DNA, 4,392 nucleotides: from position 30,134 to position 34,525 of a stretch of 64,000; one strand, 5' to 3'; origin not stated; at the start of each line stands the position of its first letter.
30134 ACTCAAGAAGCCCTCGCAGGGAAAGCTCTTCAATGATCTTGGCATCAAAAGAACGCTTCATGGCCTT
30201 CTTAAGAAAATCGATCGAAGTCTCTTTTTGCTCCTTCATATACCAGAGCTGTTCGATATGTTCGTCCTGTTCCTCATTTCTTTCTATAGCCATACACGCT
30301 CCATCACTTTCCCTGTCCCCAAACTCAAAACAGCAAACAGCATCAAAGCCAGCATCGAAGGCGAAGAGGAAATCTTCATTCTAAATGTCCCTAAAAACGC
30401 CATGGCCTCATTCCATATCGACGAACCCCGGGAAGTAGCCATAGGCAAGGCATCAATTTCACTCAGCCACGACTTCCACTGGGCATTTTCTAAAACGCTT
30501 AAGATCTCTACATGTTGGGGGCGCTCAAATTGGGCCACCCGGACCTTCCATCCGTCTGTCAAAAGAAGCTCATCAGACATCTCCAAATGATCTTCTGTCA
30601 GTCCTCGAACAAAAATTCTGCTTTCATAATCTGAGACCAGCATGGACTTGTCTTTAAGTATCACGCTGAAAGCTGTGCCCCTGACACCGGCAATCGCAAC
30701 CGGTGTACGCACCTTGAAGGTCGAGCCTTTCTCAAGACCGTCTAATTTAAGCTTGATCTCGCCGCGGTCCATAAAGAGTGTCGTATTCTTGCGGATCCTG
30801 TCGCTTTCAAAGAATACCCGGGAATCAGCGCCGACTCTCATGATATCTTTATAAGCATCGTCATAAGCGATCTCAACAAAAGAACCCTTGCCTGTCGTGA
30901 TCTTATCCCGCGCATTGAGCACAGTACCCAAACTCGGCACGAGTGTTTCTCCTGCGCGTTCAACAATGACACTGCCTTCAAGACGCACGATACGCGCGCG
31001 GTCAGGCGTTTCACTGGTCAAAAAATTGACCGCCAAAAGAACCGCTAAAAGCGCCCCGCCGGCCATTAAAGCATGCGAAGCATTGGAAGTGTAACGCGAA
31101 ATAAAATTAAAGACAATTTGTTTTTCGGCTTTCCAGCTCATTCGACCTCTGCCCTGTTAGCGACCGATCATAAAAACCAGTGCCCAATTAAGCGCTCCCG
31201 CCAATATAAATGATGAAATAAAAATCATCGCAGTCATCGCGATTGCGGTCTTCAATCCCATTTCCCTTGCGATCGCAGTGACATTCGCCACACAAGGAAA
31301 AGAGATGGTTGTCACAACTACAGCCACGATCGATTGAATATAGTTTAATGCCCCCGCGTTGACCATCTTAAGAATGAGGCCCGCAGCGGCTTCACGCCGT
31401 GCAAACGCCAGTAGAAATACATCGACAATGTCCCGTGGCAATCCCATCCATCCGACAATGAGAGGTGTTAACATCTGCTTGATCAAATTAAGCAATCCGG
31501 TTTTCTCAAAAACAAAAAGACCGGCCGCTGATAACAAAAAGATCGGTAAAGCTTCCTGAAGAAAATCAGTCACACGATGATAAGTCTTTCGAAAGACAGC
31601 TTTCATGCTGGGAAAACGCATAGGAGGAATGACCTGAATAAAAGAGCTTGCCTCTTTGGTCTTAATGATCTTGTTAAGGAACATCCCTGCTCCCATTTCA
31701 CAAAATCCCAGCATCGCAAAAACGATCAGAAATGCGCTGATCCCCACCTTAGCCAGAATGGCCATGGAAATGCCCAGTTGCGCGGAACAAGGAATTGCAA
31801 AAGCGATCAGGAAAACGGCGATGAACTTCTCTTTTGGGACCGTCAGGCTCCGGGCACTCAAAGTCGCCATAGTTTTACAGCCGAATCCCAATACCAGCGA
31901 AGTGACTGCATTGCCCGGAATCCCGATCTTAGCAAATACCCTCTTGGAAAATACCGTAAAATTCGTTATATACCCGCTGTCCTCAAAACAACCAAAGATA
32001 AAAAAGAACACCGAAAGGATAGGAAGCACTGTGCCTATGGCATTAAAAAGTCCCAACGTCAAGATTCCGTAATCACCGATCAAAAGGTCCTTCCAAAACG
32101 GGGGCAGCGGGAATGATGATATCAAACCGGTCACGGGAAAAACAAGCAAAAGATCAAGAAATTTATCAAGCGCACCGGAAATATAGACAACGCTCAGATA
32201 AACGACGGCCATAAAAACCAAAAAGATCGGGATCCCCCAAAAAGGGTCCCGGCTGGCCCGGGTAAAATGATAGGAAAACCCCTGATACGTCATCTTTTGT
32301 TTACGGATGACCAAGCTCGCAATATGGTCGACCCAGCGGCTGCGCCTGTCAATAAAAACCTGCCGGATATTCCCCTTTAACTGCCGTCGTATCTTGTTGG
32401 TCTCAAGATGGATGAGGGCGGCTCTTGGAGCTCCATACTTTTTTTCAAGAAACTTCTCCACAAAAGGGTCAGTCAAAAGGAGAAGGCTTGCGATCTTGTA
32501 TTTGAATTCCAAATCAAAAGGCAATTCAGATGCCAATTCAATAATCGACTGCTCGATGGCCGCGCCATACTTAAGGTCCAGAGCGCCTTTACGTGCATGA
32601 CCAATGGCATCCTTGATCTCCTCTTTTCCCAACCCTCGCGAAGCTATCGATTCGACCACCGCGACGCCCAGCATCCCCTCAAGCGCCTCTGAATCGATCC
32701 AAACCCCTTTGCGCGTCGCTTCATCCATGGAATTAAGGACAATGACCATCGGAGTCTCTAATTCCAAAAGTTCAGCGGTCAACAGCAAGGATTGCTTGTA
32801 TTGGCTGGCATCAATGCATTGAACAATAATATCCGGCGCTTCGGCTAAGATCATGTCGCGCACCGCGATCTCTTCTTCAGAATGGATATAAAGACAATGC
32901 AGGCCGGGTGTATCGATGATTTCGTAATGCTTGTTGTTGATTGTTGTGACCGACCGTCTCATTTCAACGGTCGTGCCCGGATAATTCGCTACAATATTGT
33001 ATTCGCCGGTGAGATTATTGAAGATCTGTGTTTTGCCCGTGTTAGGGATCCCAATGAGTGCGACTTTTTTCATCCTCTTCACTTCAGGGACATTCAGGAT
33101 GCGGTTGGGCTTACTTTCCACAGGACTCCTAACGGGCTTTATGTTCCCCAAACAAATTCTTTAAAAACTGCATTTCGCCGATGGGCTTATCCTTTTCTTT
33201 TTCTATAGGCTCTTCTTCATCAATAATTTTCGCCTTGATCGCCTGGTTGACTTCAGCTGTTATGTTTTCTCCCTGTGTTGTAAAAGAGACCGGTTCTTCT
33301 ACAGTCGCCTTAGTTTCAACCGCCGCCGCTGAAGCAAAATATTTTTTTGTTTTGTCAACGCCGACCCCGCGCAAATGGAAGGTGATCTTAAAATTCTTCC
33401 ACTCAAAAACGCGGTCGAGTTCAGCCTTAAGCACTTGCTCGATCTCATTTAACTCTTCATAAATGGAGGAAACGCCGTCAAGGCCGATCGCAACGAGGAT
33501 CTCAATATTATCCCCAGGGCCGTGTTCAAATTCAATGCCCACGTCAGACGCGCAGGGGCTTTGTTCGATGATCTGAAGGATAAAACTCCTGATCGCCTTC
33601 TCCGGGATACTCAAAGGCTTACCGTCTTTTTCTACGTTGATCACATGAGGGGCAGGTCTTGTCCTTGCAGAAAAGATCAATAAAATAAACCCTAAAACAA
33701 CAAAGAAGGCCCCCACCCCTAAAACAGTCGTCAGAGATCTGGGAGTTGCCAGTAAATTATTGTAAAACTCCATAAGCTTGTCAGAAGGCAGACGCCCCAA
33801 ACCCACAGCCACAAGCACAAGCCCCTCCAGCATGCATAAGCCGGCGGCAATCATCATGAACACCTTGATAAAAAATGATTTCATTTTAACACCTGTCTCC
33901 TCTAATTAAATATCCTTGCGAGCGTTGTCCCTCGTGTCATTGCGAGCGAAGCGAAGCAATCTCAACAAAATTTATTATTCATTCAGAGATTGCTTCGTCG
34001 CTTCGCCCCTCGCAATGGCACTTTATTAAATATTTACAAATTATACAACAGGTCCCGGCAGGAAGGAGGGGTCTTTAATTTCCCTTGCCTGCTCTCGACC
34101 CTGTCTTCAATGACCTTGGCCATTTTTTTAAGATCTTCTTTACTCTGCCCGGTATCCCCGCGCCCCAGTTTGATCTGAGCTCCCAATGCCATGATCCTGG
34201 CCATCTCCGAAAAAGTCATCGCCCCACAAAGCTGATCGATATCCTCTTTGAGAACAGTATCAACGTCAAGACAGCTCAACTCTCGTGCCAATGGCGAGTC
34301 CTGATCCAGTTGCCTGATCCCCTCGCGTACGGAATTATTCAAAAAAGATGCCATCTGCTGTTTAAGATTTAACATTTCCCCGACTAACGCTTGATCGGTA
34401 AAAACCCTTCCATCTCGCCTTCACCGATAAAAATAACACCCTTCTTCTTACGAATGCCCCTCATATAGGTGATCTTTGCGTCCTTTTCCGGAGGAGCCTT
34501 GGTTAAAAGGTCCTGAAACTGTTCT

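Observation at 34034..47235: Core magnetosome gene cluster: mamI-like, mamE-type protease, magnetochrome proteins, mamM/mamB-like CDF pair, mamA-like, mamQ-like, PDZ-permease, TauE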

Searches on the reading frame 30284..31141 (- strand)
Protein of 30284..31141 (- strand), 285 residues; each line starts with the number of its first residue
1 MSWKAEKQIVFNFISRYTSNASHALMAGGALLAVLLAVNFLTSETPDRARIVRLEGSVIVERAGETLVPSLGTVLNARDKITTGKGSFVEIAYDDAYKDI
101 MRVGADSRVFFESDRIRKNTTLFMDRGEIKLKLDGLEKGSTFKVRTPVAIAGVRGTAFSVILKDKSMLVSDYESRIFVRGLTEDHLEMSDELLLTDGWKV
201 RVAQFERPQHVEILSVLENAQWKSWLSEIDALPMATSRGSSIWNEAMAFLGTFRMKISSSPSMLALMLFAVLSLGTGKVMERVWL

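Call 6: search_protein_families(library=pfam, proteins=[window:30284-31141:-], max_evalue=0.01)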
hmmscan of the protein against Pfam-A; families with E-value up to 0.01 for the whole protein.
window:30284-31141:- (285 aa): 1 family
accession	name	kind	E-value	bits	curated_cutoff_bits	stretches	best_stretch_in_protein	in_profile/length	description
PF04773.18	FecR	-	1.8e-12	48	24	1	79-172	1-92/97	FecR protein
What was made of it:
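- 30284..31141 (-): FecR-domain membrane protein. Pfam FecR (call 6).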

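Call 74: search_protein_families(library=ncbifam, proteins=[window:30284-31141:-], max_evalue=0.001)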
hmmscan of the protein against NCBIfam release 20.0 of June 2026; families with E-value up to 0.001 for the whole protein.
window:30284-31141:- (285 aa): 3 families
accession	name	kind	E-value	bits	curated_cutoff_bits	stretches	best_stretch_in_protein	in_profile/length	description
NF047849.1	Lsa33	exception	6.5e-12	45.2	420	1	56-169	37-157/310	surface adhesin Lsa33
NF033165.1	lipo_LipL45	exception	8.5e-09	34.9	350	1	70-160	62-154/391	lipoprotein LipL45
NF047876.1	Lsa19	exception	1e-06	28.6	250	1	49-158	11-114/182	adhesin Lsa19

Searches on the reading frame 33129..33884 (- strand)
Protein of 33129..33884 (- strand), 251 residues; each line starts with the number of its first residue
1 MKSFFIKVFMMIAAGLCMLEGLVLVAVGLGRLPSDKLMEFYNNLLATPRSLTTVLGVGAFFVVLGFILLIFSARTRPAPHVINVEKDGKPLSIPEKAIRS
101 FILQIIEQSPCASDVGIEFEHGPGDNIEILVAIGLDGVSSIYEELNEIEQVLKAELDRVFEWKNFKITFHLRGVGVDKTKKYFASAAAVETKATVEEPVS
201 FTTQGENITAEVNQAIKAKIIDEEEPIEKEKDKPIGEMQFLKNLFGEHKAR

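Call 6: search_protein_families(library=pfam, proteins=[window:33129-33884:-], max_evalue=0.01)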
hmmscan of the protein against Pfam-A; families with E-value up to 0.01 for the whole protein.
window:33129-33884:- (251 aa): 0 families

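Call 12: search_protein_families(library=ncbifam, proteins=[window:33129-33884:-], max_evalue=0.001)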
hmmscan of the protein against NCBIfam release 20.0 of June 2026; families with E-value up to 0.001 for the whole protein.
window:33129-33884:- (251 aa): 1 family
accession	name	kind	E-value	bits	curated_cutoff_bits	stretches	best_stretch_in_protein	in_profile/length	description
NF033218.1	anchor_AmaP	equivalog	2.1e-13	50.4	55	1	5-170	4-165/166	alkaline shock response membrane anchor protein AmaP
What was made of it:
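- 33129..33884 (-): AmaP-like membrane anchor protein. NCBIfam AmaP 50.4 bits (call 12).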

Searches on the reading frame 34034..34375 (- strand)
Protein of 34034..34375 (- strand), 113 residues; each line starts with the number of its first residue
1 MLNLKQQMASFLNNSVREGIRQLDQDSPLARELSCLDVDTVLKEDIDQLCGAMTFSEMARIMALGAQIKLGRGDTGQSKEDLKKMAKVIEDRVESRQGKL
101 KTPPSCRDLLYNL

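Call 6: search_protein_families(library=pfam, proteins=[window:34034-34375:-], max_evalue=0.01)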
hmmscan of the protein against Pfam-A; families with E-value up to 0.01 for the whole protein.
window:34034-34375:- (113 aa): 0 families

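Call 12: search_protein_families(library=ncbifam, proteins=[window:34034-34375:-], max_evalue=0.001)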
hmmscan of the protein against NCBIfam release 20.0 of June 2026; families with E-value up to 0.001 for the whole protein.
window:34034-34375:- (113 aa): 0 families
